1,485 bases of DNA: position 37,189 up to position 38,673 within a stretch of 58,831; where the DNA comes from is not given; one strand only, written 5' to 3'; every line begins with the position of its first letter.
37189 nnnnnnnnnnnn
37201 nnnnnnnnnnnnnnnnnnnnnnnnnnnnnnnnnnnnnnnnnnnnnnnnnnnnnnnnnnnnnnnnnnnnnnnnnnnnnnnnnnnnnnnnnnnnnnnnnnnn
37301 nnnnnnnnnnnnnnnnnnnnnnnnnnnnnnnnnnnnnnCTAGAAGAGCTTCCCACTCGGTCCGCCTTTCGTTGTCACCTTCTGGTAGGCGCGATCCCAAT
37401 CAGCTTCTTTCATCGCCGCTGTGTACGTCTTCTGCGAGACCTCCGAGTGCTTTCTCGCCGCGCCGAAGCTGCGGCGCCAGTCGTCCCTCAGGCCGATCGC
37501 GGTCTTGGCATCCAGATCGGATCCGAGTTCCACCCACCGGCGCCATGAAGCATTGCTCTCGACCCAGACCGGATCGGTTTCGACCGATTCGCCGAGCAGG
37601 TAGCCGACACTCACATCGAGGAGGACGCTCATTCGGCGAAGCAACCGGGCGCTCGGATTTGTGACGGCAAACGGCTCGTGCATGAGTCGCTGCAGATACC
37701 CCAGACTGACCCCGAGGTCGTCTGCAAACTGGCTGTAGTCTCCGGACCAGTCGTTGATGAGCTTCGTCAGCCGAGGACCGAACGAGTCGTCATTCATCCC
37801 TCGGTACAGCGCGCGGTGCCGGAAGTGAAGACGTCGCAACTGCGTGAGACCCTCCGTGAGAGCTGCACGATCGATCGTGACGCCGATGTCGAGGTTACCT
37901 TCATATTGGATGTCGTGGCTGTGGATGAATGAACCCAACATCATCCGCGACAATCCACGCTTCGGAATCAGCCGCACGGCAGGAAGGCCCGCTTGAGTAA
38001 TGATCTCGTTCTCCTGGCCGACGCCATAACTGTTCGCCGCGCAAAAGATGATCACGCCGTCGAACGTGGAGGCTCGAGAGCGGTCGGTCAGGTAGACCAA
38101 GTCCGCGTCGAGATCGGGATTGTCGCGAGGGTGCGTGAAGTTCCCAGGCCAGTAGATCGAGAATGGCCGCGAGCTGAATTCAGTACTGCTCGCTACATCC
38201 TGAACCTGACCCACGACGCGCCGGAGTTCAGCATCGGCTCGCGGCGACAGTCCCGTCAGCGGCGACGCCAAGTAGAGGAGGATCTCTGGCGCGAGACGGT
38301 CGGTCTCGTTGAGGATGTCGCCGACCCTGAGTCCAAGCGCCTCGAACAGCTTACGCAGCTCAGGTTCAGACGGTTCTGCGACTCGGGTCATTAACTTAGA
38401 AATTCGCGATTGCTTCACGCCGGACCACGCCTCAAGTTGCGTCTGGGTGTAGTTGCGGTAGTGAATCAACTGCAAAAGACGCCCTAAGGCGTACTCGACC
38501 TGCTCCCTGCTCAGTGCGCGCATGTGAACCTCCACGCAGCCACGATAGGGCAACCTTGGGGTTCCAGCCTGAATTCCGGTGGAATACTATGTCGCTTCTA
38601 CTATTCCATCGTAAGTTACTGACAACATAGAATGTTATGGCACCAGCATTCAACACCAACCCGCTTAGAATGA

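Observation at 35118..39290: Candidate novel module: XRE-NDT-like-XRE fusion, ImmA protease and membrane protein, framed by one intact and one decayed tyrosine recombinase gene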

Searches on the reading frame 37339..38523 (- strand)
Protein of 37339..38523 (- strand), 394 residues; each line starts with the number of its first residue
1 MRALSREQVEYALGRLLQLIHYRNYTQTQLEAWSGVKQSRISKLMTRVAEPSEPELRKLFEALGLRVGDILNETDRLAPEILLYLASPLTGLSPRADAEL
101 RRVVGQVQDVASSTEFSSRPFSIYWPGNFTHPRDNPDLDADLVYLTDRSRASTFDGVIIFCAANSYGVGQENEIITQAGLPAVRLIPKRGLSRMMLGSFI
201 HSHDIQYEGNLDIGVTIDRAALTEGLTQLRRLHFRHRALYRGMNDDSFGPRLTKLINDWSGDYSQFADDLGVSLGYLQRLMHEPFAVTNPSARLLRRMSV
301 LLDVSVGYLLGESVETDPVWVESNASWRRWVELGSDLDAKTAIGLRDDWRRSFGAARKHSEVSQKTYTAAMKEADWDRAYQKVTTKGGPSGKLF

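Call 3: search_protein_families(library=pfam, proteins=[window:37339-38523:-], max_evalue=0.1)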
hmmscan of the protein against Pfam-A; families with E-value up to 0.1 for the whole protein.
window:37339-38523:- (394 aa): 4 families
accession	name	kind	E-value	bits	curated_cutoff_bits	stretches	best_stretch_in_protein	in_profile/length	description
PF01381.28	HTH_3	-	5.9e-11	42.7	23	2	23-67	8-52/55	Helix-turn-helix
PF13560.12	HTH_31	-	3.1e-06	27.8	27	1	21-65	11-56/64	Helix-turn-helix domain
PF13443.12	HTH_26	-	2.6e-05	24.8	22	1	15-72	1-59/63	Cro/C1-type HTH DNA-binding domain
PF13744.12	HTH_37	-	8.6e-05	22.7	27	1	17-67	24-75/80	Helix-turn-helix domain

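Call 4: search_protein_families(library=padloc, proteins=[window:37339-38523:-], max_evalue=0.1)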
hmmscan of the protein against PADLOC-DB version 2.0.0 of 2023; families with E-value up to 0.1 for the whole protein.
window:37339-38523:- (394 aa): 3 families
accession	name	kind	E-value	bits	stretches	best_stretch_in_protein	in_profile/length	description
PDLC04142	capH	-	9.2e-05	21.5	0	250-328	9-74/103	capH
PDLC02926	HTH_VI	-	0.006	14.8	0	14-68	3-58/92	-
PDLC03948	RmrA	-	0.0072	13.2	1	11-65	8-62/397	-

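Call 12: find_homologous_proteins(query=window:37339-38523:-, max_evalue=0.001)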
Query window:37339-38523:- (394 aa): 260 proteins with E <= 0.001 among 8000 candidates; the best 120 are listed.
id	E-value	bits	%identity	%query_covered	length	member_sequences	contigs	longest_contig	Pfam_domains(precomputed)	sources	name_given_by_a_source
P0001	1.2e-262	889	100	100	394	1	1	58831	PF01381.29,PF13560.13,PF13443.13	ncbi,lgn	ncbi:MAG: helix-turn-helix transcriptional regulator [Thermoanaerobaculia bacterium]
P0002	8.9e-169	580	66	98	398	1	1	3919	PF12844.14,PF01381.29,PF13560.13,PF13443.13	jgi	jgi:transcriptional regulator with XRE-family HTH domain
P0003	1.2e-145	503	56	99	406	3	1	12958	PF01381.29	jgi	jgi:transcriptional regulator with XRE-family HTH domain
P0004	1.8e-144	500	57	98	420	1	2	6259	PF13560.13,PF13443.13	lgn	-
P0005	8.9e-142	491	56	99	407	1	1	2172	PF12844.14,PF01381.29,PF13560.13,PF13443.13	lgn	-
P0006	5.8e-138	478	55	97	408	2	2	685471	PF12844.14,PF01381.29,PF13560.13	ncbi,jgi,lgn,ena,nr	ncbi:MAG TPA: helix-turn-helix transcriptional regulator [Terriglobales bacterium]|jgi:transcription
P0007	2.3e-135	470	56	99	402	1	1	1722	PF01381.29,PF13443.13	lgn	-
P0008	4.0e-135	469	54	99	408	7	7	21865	PF12844.14,PF01381.29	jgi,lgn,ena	jgi:transcriptional regulator with XRE-family HTH domain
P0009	8.1e-135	468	56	97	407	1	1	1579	PF12844.14,PF01381.29,PF13560.13,PF13443.13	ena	-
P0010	8.9e-135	468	54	97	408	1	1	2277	PF01381.29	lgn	-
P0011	1.0e-134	468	55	98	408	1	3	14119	PF01381.29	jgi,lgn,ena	-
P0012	1.1e-134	467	54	100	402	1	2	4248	PF12844.14,PF01381.29,PF13560.13,PF13443.13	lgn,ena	-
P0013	1.2e-134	467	55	97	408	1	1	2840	PF12844.14,PF01381.29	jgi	jgi:transcriptional regulator with XRE-family HTH domain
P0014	3.7e-134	466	54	100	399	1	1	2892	PF12844.14,PF01381.29,PF13560.13,PF13443.13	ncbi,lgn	-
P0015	1.8e-133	463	54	97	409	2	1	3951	PF12844.14,PF01381.29,PF13560.13,PF13443.13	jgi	jgi:transcriptional regulator with XRE-family HTH domain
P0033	6.5e-127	442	55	97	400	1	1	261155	PF12844.14,PF01381.29,PF13560.13,PF13443.13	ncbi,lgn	-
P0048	9.8e-123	428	53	97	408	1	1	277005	PF01381.29,PF13443.13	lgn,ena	-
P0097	3.6e-116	406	49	97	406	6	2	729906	PF01381.29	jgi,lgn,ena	-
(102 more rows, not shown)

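Call 14: find_encoding_contigs(protein=P0006, flank=8000, max_places=2)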
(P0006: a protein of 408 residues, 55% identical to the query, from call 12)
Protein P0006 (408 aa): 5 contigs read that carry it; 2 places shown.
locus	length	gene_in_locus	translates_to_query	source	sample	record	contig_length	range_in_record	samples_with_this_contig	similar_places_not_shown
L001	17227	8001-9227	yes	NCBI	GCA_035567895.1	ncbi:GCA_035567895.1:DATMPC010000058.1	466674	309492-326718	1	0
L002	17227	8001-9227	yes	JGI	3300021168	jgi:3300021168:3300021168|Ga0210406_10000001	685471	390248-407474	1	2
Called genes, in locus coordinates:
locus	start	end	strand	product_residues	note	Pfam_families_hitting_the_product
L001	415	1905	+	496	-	PF13589:HATPase_c_3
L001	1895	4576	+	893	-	PF10593:Z1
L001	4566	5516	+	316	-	PF14390:DUF4420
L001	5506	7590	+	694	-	PF22879:AIPR_N, PF10592:AIPR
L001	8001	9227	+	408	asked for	PF13560:HTH_31 (faint), PF01381:HTH_3 (faint), PF12844:HTH_19 (faint)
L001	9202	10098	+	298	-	PF06114:Peptidase_M78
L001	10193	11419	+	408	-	PF00145:DNA_methylase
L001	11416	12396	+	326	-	PF24390:PRTase-CE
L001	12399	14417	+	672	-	PF24389:ORC-CDC6-like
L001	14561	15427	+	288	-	-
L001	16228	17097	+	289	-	PF08401:ArdcN, PF06114:Peptidase_M78 (weak)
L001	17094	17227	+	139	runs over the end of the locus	PF21849:DUF6908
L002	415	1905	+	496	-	PF13589:HATPase_c_3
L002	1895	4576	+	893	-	PF10593:Z1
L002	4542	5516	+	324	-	PF14390:DUF4420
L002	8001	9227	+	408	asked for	PF13560:HTH_31 (faint), PF01381:HTH_3 (faint), PF12844:HTH_19 (faint)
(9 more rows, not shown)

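Call 15: find_encoding_contigs(protein=P0097, flank=8000, max_places=2)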
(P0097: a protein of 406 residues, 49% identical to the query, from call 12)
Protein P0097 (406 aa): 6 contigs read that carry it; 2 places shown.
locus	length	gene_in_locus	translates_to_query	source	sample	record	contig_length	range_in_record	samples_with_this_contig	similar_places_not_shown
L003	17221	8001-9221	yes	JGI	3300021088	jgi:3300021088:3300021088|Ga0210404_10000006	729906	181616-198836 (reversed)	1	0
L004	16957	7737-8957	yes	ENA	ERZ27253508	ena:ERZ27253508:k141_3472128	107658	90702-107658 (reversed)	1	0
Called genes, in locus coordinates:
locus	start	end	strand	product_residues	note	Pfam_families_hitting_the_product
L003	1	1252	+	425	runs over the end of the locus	PF02812:ELFV_dehydrog_N, PF00208:ELFV_dehydrog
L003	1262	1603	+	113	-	PF12836:HHH_3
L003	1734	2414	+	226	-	PF01066:CDP-OH_P_transf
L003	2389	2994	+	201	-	PF01871:AMMECR1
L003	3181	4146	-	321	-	-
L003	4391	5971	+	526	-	PF01487:DHquinase_I, PF08501:Shikimate_dh_N, PF01488:Shikimate_DH, PF18317:SDH_C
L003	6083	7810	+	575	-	PF13231:PMT_2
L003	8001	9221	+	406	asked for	PF01381:HTH_3 (faint)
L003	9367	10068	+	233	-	PF06114:Peptidase_M78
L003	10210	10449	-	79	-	-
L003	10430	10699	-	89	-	PF04365:BrnT_toxin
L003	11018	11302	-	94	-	-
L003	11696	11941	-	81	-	PF03966:Trm112p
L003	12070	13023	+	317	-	PF00763:THF_DHG_CYH, PF02882:THF_DHG_CYH_C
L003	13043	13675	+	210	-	PF01121:CoaE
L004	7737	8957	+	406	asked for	PF01381:HTH_3 (faint)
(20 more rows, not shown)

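Call 17: find_encoding_contigs(protein=P0033, flank=8000, max_places=1)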
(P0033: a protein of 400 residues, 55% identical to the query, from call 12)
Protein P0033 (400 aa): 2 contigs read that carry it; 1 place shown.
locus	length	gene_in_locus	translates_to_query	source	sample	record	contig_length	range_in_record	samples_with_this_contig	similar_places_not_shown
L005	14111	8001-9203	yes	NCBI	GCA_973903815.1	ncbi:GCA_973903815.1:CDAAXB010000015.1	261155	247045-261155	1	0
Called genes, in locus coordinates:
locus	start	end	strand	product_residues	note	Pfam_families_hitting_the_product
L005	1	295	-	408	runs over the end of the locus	PF01073:3Beta_HSD, PF01370:Epimerase, PF04321:RmlD_sub_bind (faint), PF07993:NAD_binding_4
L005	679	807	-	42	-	-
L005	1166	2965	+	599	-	-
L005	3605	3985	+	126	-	PF18929:DUF5678 (faint)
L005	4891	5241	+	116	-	PF05717:TnpB_IS66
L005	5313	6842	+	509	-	PF13007:LZ_Tnp_IS66, PF13005:zf-IS66, PF03050:DDE_Tnp_IS66, PF13817:DDE_Tnp_IS66_C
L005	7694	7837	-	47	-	-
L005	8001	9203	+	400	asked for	PF01381:HTH_3, PF12844:HTH_19 (faint), PF13443:HTH_26, PF13560:HTH_31 (weak)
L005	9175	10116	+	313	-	PF06114:Peptidase_M78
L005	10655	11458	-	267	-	-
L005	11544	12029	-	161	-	-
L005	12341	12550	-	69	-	-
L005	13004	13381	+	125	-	-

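Call 18: find_encoding_contigs(protein=P0048, flank=8000, max_places=1)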
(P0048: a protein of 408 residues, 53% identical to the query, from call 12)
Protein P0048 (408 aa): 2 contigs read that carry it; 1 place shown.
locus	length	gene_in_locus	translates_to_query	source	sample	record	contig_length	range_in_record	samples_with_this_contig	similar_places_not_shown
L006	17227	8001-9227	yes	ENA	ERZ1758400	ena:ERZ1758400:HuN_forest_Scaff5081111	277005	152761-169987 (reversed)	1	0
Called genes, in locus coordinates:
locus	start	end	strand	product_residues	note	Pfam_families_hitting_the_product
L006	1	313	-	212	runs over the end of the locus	PF14371:DUF4412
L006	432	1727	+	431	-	-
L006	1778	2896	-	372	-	PF02661:Fic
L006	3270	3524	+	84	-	PF00886:Ribosomal_S16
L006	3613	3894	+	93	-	PF13083:KH_KhpA-B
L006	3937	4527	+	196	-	PF01782:RimM, PF05239:PRC, PF24986:PRC_RimM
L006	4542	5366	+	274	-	PF01746:tRNA_m1G_MT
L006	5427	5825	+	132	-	PF01245:Ribosomal_L19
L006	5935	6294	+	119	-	-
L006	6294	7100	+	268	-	PF01351:RNase_HII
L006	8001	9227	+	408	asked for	PF01381:HTH_3, PF13443:HTH_26 (weak)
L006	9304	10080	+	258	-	PF06114:Peptidase_M78 (weak)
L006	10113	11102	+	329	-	PF13289:SIR2_2 (weak)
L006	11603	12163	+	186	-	PF04542:Sigma70_r2, PF08281:Sigma70_r4_2, PF04545:Sigma70_r4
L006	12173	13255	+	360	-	PF03544:TonB_C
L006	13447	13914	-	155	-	PF08818:DUF1801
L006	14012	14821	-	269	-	PF01925:TauE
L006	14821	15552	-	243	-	PF01507:PAPS_reduct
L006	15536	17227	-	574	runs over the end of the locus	PF00009:GTP_EFTU, PF01926:MMR_HSR1 (faint), PF22594:GTP-eEF1A_C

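Call 19: find_related_loci(query=A1, collection=genome_contigs, flank=7000)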
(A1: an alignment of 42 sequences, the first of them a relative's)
Query A1 (394 aa) in genome_contigs; peptide patterns used: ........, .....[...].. (x = any residue, [..] = any of these).
63 stretches matched a pattern; 28 encode a relative of the query (tblastn E <= 1e-3); 28 distinct loci.
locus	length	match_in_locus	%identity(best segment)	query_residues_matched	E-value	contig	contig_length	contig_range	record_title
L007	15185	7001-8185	56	1-382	3e-141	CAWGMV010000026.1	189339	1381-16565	MAG: uncultured Acidobacteriaceae bacterium isolate MFD09567.bin.1.70 genome assembly, contig: contig_76572, whole genom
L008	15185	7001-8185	53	1-388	1e-128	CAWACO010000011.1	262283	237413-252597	MAG: Bryobacterales bacterium isolate MFD03346.bin.2.24 genome assembly, contig: contig_22054, whole genome shotgun sequ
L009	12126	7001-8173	53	1-382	1e-126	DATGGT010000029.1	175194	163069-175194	MAG TPA_asm: Terriglobales bacterium isolate SMAG_U9761 k141_1542294, whole genome shotgun sequence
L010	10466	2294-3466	49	1-391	2e-125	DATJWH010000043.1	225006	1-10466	MAG TPA_asm: Candidatus Limnocylindrales bacterium isolate SMAG_U15094 k141_1249034, whole genome shotgun sequence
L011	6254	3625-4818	51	1-388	3e-123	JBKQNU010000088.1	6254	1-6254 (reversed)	MAG: Terracidiphilus sp. isolate LASCr2D2E2F__bin_48 LASCr2D2E2F_000000223822, whole genome shotgun sequence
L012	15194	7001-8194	48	1-394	3e-121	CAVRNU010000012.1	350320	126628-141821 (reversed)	MAG: Bryobacterales bacterium isolate MFD01248.bin.1.14 genome assembly, contig: contig_17802, whole genome shotgun sequ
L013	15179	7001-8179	48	1-381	1e-120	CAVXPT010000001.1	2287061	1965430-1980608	MAG: uncultured Acidobacteriaceae bacterium isolate MFD04580.bin.1.17 genome assembly, contig: contig_15313, whole genom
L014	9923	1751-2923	53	1-387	9e-120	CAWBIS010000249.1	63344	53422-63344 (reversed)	MAG: Terriglobia bacterium isolate MFD04752.bin.3.16 genome assembly, contig: contig_62092, whole genome shotgun sequenc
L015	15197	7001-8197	50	1-388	4e-119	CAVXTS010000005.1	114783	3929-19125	MAG: uncultured Acidobacteriaceae bacterium isolate MFD05512.bin.1.151 genome assembly, contig: contig_6819, whole genom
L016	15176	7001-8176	50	4-392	3e-119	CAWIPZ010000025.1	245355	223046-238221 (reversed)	MAG: uncultured Acidobacteriaceae bacterium isolate MFD01716.bin.1.180 genome assembly, contig: contig_29197, whole geno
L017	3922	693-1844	46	1-382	6e-115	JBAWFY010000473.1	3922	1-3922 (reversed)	MAG: Terracidiphilus sp. isolate MFD04429_ilm_asm_bin3 k127_30453, whole genome shotgun sequence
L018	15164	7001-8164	51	1-383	5e-121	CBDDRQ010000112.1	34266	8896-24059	uncultured bacterium isolate s10_2 genome assembly, contig: k141_903924, whole genome shotgun sequence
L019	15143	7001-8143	46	4-382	1e-109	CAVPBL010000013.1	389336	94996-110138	MAG: uncultured Acidobacteriaceae bacterium isolate MFD00008.bin.2.63 genome assembly, contig: contig_55967, whole genom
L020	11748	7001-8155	45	1-383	2e-109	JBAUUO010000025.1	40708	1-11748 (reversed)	MAG: Terracidiphilus sp. isolate MFD05931_ilm_asm_bin23 k127_191121, whole genome shotgun sequence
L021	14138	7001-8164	47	1-386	4e-109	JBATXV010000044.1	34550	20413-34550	MAG: Candidatus Sulfotelmatobacter sp. isolate MFD05670_ilm_asm_bin21 k127_86502, whole genome shotgun sequence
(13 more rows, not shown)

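Call 22: predict_structure(alignment_id=A1)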
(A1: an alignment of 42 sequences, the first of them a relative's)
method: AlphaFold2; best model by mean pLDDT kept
length: 394 residues; sequences in the alignment: 42
mean_pLDDT: 79.2   pTM: 0.62
mean pLDDT of the five models: 79.2, 78.4, 77.6, 76.0, 74.0
residues with pLDDT >= 90: 74; 70-90: 248; 50-70: 50; < 50: 22
segments of 3 or more residues with pLDDT < 50: 165-167, 286-289, 362-366, 387-394
pLDDT, mean of each block of 10 residues (from residue 1): 76 85 83 88 88 88 74 62 86 89 94 87 87 79 69 82 61 73 89 75 91 92 93 69 61 84 84 74 57 75 80 77 89 85 90 75 56 89 66 41
secondary structure, 60 per line:
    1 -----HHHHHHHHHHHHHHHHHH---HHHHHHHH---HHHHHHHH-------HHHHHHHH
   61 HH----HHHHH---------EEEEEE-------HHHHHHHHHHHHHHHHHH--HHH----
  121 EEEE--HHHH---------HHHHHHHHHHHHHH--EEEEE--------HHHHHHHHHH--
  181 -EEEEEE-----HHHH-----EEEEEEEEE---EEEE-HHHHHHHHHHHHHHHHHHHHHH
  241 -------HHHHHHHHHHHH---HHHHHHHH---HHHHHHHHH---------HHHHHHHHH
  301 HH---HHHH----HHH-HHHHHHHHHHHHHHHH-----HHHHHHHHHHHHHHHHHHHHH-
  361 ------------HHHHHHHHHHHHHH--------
elements in order: H6-23 H27-34 H38-45 H53-62 H67-71 E81-86 H94-111 E121-124 H127-130 H140-153 E156-160 H169-178 E182-187 H193-196 E202-210 E214-217 H219-240 H248-259 H263-270 H274-282 H292-302 H306-309 H318-333 H339-359 H373-386

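Call 25: fold_search(model_id=the predicted structure, library=pdb)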
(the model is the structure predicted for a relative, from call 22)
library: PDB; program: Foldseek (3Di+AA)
matches with E <= 10: 1058; with E <= 0.001: 0
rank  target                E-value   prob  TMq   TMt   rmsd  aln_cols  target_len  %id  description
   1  6me2                  5.3e-03  0.72  0.20  0.17  18.6       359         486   10  XFEL crystal structure of human melatonin receptor MT1 in complex with ramelteon (released 2019-04-24)
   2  1t5b_B                6.5e-03  0.95  0.19  0.31   9.5       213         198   13  Structural genomics, A protein from Salmonella typhimurium similar to E. coli acyl carrier protein phosphodiesterase (released 2004-08-03)
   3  3k1y_A                7.9e-03  1.00  0.25  0.46   7.3       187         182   12  X-ray structure of oxidoreductase from corynebacterium diphtheriae. orthorombic crystal form, northeast structural gen (released 2009-10-20)
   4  2z9b                  9.7e-03  0.96  0.20  0.33   8.6       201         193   11  The crystal structure of AzoR (azoreductase) from Escherichia coli: Reduced AzoR in tetragonal crystals (released 2008-03-11)
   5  2z98                  1.0e-02  0.95  0.19  0.32   9.7       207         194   12  The crystal structure of AzoR (azoreductase) from Escherichia coli: Oxidized AzoR in tetragonal crystals (The resolution (released 2008-03-11)
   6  6jq1_B                1.2e-02  1.00  0.16  0.42   9.3       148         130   19  Crystal Structure of DdrO from Deinococcus geothermalis (released 2019-08-28)
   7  3k1y_B                1.2e-02  1.00  0.25  0.46   6.8       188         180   14  X-ray structure of oxidoreductase from corynebacterium diphtheriae. orthorombic crystal form, northeast structural gen (released 2009-10-20)
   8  3kjx_A                1.2e-02  0.90  0.16  0.19  11.6       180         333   16  Crystal structure of a transcriptional regulator, Lacl family protein from Silicibacter pomeroyi (released 2009-11-17)
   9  7b6h                  1.4e-02  0.72  0.21  0.15  17.4       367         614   10  Drosophila melanogaster TRAPP C11 subunits region 1 to 718 (released 2021-06-09)
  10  3k1y_C                1.5e-02  1.00  0.26  0.48   7.1       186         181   12  X-ray structure of oxidoreductase from corynebacterium diphtheriae. orthorombic crystal form, northeast structural gen (released 2009-10-20)
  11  1r8j_B                1.5e-02  0.72  0.20  0.27  21.1       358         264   11  Crystal Structure of Circadian Clock Protein KaiA from Synechococcus elongatus (released 2004-06-01)
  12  1r8j_A                1.5e-02  0.60  0.18  0.25  22.2       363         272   11  Crystal Structure of Circadian Clock Protein KaiA from Synechococcus elongatus (released 2004-06-01)
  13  6evs_A                1.8e-02  1.00  0.24  0.59   5.4       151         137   17  Characterization of 2-deoxyribosyltransferase from psychrotolerant bacterium Bacillus psychrosaccharolyticus: a suitab (released 2018-11-14)
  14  3qq6_A                1.9e-02  1.00  0.16  0.79   2.9        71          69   32  The N-terminal DNA binding domain of SinR from Bacillus subtilis (released 2011-06-15)
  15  6ps8                  1.9e-02  0.72  0.23  0.20  21.1       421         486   10  XFEL MT1R structure by ligand exchange from agomelatine to 2-phenylmelatonin. (released 2019-11-13)
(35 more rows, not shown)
